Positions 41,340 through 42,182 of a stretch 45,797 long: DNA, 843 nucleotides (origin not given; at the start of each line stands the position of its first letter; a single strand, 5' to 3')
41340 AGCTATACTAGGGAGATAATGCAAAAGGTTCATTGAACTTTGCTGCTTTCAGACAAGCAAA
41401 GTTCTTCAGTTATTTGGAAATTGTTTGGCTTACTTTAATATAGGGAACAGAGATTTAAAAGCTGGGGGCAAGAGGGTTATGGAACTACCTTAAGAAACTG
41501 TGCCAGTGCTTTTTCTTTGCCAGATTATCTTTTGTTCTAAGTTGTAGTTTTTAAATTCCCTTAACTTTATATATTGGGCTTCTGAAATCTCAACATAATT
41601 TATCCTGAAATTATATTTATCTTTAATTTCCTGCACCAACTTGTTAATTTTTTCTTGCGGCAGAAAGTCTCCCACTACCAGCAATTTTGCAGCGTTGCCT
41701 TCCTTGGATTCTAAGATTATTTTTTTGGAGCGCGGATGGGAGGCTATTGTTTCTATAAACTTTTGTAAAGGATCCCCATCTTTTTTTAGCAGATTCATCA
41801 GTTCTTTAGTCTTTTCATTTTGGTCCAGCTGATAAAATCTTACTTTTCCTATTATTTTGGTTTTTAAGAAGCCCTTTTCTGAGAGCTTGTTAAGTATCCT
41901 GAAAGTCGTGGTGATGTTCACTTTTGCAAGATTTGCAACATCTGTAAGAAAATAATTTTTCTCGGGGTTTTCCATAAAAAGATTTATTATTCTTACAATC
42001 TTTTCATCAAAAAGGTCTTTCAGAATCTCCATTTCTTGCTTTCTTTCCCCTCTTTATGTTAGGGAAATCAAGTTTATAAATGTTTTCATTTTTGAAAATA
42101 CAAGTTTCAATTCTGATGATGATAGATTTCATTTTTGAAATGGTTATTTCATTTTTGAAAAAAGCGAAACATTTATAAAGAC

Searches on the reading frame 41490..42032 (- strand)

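Call 45: search_protein_families(library=pfam, proteins=[window:41490-42032:-], max_evalue=0.001)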
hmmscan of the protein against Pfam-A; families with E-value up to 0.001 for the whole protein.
window:41490-42032:- (180 aa): 1 family
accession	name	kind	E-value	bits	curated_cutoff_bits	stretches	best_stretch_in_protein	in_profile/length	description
PF09339.16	HTH_IclR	-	3.2e-05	24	22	1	10-57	3-49/52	IclR helix-turn-helix domain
